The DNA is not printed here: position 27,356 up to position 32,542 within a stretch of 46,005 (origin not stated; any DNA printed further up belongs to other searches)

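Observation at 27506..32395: Sec-secreted haem peroxidase of the animal-peroxidase superfamily fused to RTX repeats, in an actinobacterial (monoderm) context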

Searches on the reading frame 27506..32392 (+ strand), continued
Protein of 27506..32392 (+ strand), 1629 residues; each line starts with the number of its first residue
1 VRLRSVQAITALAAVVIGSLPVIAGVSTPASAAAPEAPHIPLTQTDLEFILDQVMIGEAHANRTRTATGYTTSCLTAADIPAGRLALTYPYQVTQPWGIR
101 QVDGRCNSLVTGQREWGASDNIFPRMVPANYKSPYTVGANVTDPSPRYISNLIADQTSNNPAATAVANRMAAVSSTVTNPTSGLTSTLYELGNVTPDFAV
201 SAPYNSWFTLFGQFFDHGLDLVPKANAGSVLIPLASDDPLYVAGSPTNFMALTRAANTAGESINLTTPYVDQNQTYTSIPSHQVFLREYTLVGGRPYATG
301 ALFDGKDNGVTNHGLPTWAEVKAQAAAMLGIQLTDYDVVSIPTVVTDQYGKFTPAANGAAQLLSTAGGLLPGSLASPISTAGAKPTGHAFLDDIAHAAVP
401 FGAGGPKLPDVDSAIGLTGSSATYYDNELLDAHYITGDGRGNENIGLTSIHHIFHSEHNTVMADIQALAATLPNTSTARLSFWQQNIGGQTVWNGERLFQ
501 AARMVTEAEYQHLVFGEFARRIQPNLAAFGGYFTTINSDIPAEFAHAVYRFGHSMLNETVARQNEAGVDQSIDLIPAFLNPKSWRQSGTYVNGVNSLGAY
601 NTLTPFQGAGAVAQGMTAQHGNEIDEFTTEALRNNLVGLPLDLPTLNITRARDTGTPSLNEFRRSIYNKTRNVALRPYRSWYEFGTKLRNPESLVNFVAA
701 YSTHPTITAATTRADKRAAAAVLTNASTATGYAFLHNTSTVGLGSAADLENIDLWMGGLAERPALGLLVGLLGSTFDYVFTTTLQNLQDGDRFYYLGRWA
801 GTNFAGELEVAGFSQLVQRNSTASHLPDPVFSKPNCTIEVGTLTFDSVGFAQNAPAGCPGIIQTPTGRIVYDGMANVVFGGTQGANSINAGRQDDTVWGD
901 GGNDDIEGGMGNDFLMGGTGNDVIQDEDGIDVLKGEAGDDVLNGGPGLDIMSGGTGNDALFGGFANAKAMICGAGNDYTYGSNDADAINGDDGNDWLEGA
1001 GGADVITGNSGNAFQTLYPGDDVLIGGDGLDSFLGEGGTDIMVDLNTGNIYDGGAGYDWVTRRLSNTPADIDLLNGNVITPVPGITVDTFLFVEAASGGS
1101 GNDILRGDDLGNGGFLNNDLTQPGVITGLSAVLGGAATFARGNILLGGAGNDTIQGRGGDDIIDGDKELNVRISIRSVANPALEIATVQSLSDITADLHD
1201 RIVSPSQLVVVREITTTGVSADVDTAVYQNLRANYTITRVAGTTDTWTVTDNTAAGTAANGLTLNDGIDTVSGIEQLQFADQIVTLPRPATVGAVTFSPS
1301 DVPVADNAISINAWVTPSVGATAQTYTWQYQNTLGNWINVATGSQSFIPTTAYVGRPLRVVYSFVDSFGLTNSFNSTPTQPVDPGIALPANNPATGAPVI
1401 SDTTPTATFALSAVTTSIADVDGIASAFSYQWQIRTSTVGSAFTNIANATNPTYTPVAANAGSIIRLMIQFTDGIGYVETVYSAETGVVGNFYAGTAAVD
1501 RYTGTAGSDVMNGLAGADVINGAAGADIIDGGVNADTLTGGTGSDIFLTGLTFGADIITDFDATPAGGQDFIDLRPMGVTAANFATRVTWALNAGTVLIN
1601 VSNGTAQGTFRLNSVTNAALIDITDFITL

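Call 9: find_homologous_proteins(query=window:27506-32392:+, max_evalue=1e-10)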
Query window:27506-32392:+ (1629 aa): 3605 proteins with E <= 1e-10 among 8000 candidates; the best 120 are listed.
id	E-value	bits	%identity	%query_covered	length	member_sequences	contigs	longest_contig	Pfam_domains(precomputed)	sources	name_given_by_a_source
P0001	0.0e+0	3634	100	100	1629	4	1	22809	PF00353.26,PF03098.21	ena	-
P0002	0.0e+0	2660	85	86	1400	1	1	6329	PF00353.26,PF03098.21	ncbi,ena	-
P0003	0.0e+0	1616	42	82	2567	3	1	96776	PF00353.26,PF03098.21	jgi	jgi:Ca2+-binding RTX toxin-like protein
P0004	0.0e+0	1593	42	82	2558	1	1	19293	PF00353.26,PF03098.21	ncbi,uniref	ncbi:MAG TPA: peroxidase family protein, partial [Ramlibacter sp.]|uniref:peroxidase family protein 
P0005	0.0e+0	1555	40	88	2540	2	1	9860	PF00353.26,PF03098.21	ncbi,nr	ncbi:MAG: heme peroxidase, partial [Alphaproteobacteria bacterium]|nr:heme peroxidase [Alphaproteoba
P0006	0.0e+0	1513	54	85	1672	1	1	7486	PF05345.19,PF00353.26,PF03098.21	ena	-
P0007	0.0e+0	1450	42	83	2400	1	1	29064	PF00353.26,PF03098.21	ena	-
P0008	0.0e+0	1441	39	86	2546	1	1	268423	PF00353.26,PF03098.21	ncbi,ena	-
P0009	0.0e+0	1436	45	76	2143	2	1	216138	PF00353.26,PF03098.21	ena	-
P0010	0.0e+0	1421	42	79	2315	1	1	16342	PF00353.26,PF03098.21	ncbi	ncbi:MAG: peroxidase family protein, partial [Burkholderiales bacterium]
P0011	0.0e+0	1407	44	82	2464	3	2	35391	PF08548.18,PF16709.12,PF00353.26,PF03098.21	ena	-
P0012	0.0e+0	1383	43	82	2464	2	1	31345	PF08548.18,PF16709.12,PF00353.26,PF03098.21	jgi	-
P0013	0.0e+0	1381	44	82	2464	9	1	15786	PF08548.18,PF16709.12,PF00353.26,PF03098.21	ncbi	ncbi:MAG: peroxidase family protein [Prochlorococcaceae cyanobacterium]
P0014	0.0e+0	1364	43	82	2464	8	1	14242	PF08548.18,PF16709.12,PF00353.26,PF03098.21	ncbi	-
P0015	0.0e+0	1301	40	60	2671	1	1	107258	PF22825.3,PF00353.26,PF03098.21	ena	-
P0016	0.0e+0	1276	43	77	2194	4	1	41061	PF00353.26,PF03098.21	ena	-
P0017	0.0e+0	1232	38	82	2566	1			PF00353.26,PF03098.21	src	-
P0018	0.0e+0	1223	40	84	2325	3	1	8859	PF00353.26,PF03098.21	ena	-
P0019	0.0e+0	1215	44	89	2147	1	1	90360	PF16709.12,PF00353.26,PF03098.21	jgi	-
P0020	0.0e+0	1192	43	91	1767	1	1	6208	PF00353.26,PF03098.21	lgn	-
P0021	0.0e+0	1191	42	82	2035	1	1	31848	PF21171.3,PF08548.18,PF23197.2,PF00353.26,PF03098.21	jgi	jgi:Ca2+-binding RTX toxin-like protein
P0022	0.0e+0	1162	42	98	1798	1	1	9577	PF00353.26,PF03098.21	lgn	-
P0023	0.0e+0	1159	44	93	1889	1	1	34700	PF00353.26,PF03098.21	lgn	-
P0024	0.0e+0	1156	41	92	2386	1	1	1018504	PF00353.26,PF03098.21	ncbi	-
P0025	0.0e+0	1155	44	92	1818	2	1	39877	PF00353.26,PF03098.21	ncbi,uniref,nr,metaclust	ncbi:peroxidase family protein [Nitrosomonas sp. Nm33]|uniref:peroxidase family protein n=1 Tax=Nitr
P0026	0.0e+0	1153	43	89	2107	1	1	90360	PF16709.12,PF00353.26,PF03098.21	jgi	-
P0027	0.0e+0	1151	44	90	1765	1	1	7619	PF00353.26,PF03098.21,PF00041.28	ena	-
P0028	0.0e+0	1149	44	95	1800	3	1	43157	PF00353.26,PF03098.21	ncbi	-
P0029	0.0e+0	1144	38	93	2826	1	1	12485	PF17963.8,PF17892.8,PF00353.26,PF03098.21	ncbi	ncbi:MAG: peroxidase family protein [Hyphomicrobium sp.]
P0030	0.0e+0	1144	40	89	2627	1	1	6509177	PF00353.26,PF03098.21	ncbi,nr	ncbi:UNVERIFIED_ORG: Ca2+-binding RTX toxin-like protein [Pseudomonas reinekei]|nr:Ca2+-binding RTX 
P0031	0.0e+0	1141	44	90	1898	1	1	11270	PF15780.12,PF07610.18,PF00353.26,PF03098.21,PF22544.3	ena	-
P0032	0.0e+0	1141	43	95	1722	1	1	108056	PF00353.26,PF03098.21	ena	-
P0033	0.0e+0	1140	44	95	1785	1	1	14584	PF00353.26,PF03098.21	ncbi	-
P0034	0.0e+0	1137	42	89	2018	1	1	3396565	PF00353.26,PF03098.21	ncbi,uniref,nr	ncbi:hypothetical protein JHS3_03080 [Jeongeupia sp. HS-3]|uniref:peroxidase family protein n=1 Tax=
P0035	0.0e+0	1130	44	83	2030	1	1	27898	PF00353.26,PF03098.21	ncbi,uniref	ncbi:peroxidase family protein [Ectopseudomonas toyotomiensis]|uniref:peroxidase family protein n=1 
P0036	0.0e+0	1130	42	93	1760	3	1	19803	PF00353.26,PF03098.21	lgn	-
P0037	0.0e+0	1129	40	93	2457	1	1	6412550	PF00353.26,PF03098.21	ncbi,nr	ncbi:hypothetical protein LP414_16760 [Polaromonas sp. P1(28)-13]|nr:hypothetical protein LP414_1676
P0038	0.0e+0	1128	44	83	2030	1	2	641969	PF00353.26,PF03098.21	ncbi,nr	ncbi:peroxidase family protein [Ectopseudomonas toyotomiensis]|nr:peroxidase family protein [Pseudom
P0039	0.0e+0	1128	44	91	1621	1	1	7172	PF00353.26,PF03098.21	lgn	-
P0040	0.0e+0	1128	40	91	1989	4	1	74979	PF00353.26,PF03098.21,PF22544.3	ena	-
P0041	0.0e+0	1126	41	94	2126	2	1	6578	PF00353.26,PF03098.21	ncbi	ncbi:hypothetical protein D9M70_297690 [compost metagenome]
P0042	0.0e+0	1126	44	83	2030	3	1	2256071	PF00353.26,PF03098.21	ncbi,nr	ncbi:Ca2+-binding protein, RTX toxin-related [Pseudomonas sp. NFPP33]|nr:peroxidase family protein [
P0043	0.0e+0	1123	44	91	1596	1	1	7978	PF13860.13,PF00353.26,PF03098.21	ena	-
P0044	0.0e+0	1123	43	96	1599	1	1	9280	PF00353.26,PF03098.21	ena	-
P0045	0.0e+0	1121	42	95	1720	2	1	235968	PF00353.26,PF03098.21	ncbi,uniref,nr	ncbi:peroxidase family protein [Methylotetracoccus oryzae]|uniref:peroxidase family protein n=1 Tax=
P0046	0.0e+0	1118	42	93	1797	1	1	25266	PF00353.26,PF03098.21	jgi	jgi:Ca2+-binding RTX toxin-like protein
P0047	0.0e+0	1118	45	92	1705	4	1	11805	PF00353.26,PF03098.21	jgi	jgi:Ca2+-binding RTX toxin-like protein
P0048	0.0e+0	1118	44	89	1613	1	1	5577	PF00353.26,PF03098.21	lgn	-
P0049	0.0e+0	1117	42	93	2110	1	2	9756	PF00353.26,PF03098.21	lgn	-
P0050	0.0e+0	1117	44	83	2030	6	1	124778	PF00353.26,PF03098.21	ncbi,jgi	jgi:Ca2+-binding RTX toxin-like protein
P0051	0.0e+0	1115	44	83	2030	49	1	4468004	PF00353.26,PF03098.21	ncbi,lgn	ncbi:peroxidase family protein [Ectopseudomonas chengduensis]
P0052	0.0e+0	1114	43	89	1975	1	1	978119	PF00353.26,PF03098.21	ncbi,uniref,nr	ncbi:heme peroxidase [Pseudomonas cavernicola]|uniref:Heme peroxidase n=1 Tax=Pseudomonas cavernicol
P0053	0.0e+0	1111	40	91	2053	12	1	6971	PF00353.26,PF03098.21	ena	-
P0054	0.0e+0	1110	45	90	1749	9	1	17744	PF22073.3,PF15780.12,PF07610.18,PF24507.2,PF12371.15,PF00353.26,PF03098.21,PF22544.3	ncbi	-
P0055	0.0e+0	1109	42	91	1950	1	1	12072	PF00353.26,PF03098.21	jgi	-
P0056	0.0e+0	1109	38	96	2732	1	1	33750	PF00353.26,PF03098.21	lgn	-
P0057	0.0e+0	1109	44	89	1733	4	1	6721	PF22073.3,PF15780.12,PF07610.18,PF00353.26,PF03098.21,PF22544.3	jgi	jgi:Ca2+-binding RTX toxin-like protein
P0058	0.0e+0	1108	42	82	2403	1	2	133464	PF24619.2,PF17803.8,PF16184.12,PF00353.26,PF03098.21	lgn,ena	-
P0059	0.0e+0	1108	45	83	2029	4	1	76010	PF00353.26,PF03098.21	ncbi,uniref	ncbi:MAG: peroxidase family protein [Pseudomonas sp.]|uniref:peroxidase family protein n=1 Tax=Pseud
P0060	0.0e+0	1108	43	89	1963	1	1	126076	PF00353.26,PF03098.21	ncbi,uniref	ncbi:peroxidase family protein [Pseudomonas sp. CR3202]|uniref:peroxidase family protein n=1 Tax=Pse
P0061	0.0e+0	1107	42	91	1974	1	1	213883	PF22073.3,PF07610.18,PF00353.26,PF03098.21,PF22544.3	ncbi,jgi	ncbi:MAG: hypothetical protein RL238_367 [Actinomycetota bacterium]|jgi:Ca2+-binding RTX toxin-like 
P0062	0.0e+0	1105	43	89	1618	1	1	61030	PF00353.26,PF03098.21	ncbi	-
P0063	0.0e+0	1103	44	88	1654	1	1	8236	PF00353.26,PF03098.21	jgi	jgi:Ca2+-binding RTX toxin-like protein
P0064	0.0e+0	1100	44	90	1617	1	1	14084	PF00353.26,PF03098.21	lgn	-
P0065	0.0e+0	1100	43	83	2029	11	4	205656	PF00353.26,PF03098.21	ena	-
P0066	0.0e+0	1099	40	94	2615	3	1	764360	PF00353.26,PF03098.21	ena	-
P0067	0.0e+0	1098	44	87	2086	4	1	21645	PF00353.26,PF03098.21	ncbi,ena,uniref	ncbi:peroxidase family protein [uncultured Pseudomonas sp.]|uniref:peroxidase family protein n=1 Tax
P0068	0.0e+0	1098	42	93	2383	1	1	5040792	PF00353.26,PF03098.21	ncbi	-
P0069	0.0e+0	1098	44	88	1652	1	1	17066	PF00353.26,PF03098.21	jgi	jgi:Ca2+-binding RTX toxin-like protein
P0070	0.0e+0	1097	45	90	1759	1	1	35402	PF22073.3,PF15780.12,PF07610.18,PF24798.3,PF24507.2,PF12371.15,PF00353.26,PF03098.21,PF22544.3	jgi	jgi:Ca2+-binding RTX toxin-like protein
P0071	0.0e+0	1096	44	83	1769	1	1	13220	PF00353.26,PF03098.21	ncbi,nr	ncbi:MAG: peroxidase family protein [Pseudomonas sp.]|nr:peroxidase family protein [Pseudomonas sp.]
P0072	0.0e+0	1095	43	85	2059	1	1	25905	PF00353.26,PF03098.21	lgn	-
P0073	0.0e+0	1094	42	93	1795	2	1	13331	PF00353.26,PF03098.21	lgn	-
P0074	0.0e+0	1094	42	90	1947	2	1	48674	PF00353.26,PF03098.21,PF22544.3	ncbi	ncbi:MAG: peroxidase family protein [Actinomycetota bacterium]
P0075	0.0e+0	1094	42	92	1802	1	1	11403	PF00353.26,PF03098.21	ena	-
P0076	0.0e+0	1093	41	90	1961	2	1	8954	PF00353.26,PF03098.21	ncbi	ncbi:MAG: hypothetical protein RI900_392 [Actinomycetota bacterium]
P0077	0.0e+0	1093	43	85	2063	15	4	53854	PF00353.26,PF03098.21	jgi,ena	-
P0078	0.0e+0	1092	44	83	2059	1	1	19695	PF00353.26,PF03098.21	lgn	-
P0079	0.0e+0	1092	43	93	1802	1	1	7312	PF00353.26,PF03098.21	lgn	-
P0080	0.0e+0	1092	40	82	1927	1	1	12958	PF00353.26,PF03098.21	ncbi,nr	ncbi:MAG TPA: peroxidase family protein, partial [Methylococcaceae bacterium]|nr:peroxidase family p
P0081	0.0e+0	1092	38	93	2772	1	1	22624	PF00353.26,PF03098.21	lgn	-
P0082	0.0e+0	1091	42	93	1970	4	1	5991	PF00353.26,PF03098.21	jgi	jgi:Ca2+-binding RTX toxin-like protein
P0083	0.0e+0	1091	42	93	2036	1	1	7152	PF00353.26,PF03098.21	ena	-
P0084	0.0e+0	1091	43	82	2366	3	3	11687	PF17803.8,PF00353.26,PF03098.21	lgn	-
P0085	0.0e+0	1091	44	82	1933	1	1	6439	PF00353.26,PF03098.21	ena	-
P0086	0.0e+0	1090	44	89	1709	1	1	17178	PF00353.26,PF03098.21,PF00041.28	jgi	jgi:hypothetical protein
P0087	0.0e+0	1089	42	90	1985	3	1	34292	PF15780.12,PF07610.18,PF00353.26,PF03098.21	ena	-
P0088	0.0e+0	1089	44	85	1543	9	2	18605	PF00353.26,PF03098.21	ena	-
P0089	0.0e+0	1088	42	86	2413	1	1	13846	PF17803.8,PF16184.12,PF00353.26,PF03098.21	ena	-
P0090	0.0e+0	1088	44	83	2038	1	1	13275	PF00353.26,PF03098.21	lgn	-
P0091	0.0e+0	1088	43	85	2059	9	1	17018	PF00353.26,PF03098.21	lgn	-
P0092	0.0e+0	1087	43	88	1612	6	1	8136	PF00353.26,PF03098.21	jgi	-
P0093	0.0e+0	1086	43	83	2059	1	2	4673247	PF00353.26,PF03098.21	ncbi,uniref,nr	ncbi:heme peroxidase [Ectopseudomonas oleovorans]|uniref:Heme peroxidase n=1 Tax=Ectopseudomonas ole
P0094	0.0e+0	1086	44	83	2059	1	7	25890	PF00353.26,PF03098.21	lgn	-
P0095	0.0e+0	1085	43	83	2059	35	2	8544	PF00353.26,PF03098.21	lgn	-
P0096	0.0e+0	1085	43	83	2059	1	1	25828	PF00353.26,PF03098.21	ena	-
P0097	0.0e+0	1085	44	82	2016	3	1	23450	PF00353.26,PF03098.21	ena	-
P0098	0.0e+0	1085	48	44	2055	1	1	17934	PF00353.26,PF03098.21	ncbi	ncbi:MAG: peroxidase family protein [Ilumatobacteraceae bacterium]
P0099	0.0e+0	1084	42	93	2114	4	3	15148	PF00353.26,PF03098.21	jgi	jgi:Ca2+-binding RTX toxin-like protein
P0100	0.0e+0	1084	43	83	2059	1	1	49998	PF00353.26,PF03098.21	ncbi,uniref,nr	ncbi:heme peroxidase [Pseudomonas indoloxydans]|uniref:Heme peroxidase n=1 Tax=Ectopseudomonas oleov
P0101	0.0e+0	1084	43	83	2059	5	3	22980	PF00353.26,PF03098.21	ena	-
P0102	0.0e+0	1084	38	82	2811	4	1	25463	PF00353.26,PF03098.21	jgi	jgi:Ca2+-binding RTX toxin-like protein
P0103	0.0e+0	1083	43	83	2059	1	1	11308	PF00353.26,PF03098.21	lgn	-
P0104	0.0e+0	1082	42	96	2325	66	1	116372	PF00353.26,PF03098.21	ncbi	-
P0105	0.0e+0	1082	39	82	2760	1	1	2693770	PF00353.26,PF03098.21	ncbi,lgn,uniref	ncbi:peroxidase family protein [Qipengyuania sp. JC766]|uniref:peroxidase family protein n=1 Tax=Qip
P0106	0.0e+0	1081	43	92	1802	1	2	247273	PF00353.26,PF03098.21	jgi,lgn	jgi:Ca2+-binding RTX toxin-like protein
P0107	0.0e+0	1081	40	90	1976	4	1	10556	PF00353.26,PF03098.21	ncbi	-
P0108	0.0e+0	1080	43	89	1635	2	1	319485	PF00353.26,PF03098.21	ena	-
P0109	0.0e+0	1079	43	89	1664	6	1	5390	PF00353.26,PF03098.21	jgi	jgi:Ca2+-binding RTX toxin-like protein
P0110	0.0e+0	1079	43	83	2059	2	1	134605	PF00353.26,PF03098.21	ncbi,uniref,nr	ncbi:peroxidase family protein [Pseudomonas sp. EggHat1]|uniref:peroxidase family protein n=1 Tax=Ps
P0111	0.0e+0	1079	44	89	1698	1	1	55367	PF22073.3,PF15780.12,PF07610.18,PF22067.3,PF24507.2,PF12371.15,PF00353.26,PF03098.21,PF22544.3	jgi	jgi:Ca2+-binding RTX toxin-like protein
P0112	0.0e+0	1077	44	85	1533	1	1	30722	PF00353.26,PF03098.21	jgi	jgi:Ca2+-binding RTX toxin-like protein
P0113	0.0e+0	1077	42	89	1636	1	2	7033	PF00353.26,PF03098.21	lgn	-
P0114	0.0e+0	1077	41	92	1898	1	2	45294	PF00353.26,PF03098.21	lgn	-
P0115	0.0e+0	1076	42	94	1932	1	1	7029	PF00353.26,PF03098.21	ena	-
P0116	0.0e+0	1076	43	90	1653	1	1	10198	PF00353.26,PF03098.21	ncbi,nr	ncbi:MAG TPA: peroxidase family protein [Solirubrobacteraceae bacterium]|nr:peroxidase family protei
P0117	0.0e+0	1075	42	92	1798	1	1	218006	PF00353.26,PF03098.21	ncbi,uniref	ncbi:peroxidase family protein [Falsiroseomonas sp. CW058]|uniref:peroxidase family protein n=1 Tax=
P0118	0.0e+0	1073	43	87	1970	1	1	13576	PF00353.26,PF03098.21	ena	-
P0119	0.0e+0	1072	44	90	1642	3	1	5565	PF00353.26,PF03098.21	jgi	jgi:Ca2+-binding RTX toxin-like protein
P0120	0.0e+0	1072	44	90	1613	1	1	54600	PF22073.3,PF15780.12,PF07610.18,PF00353.26,PF03098.21,PF22544.3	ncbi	-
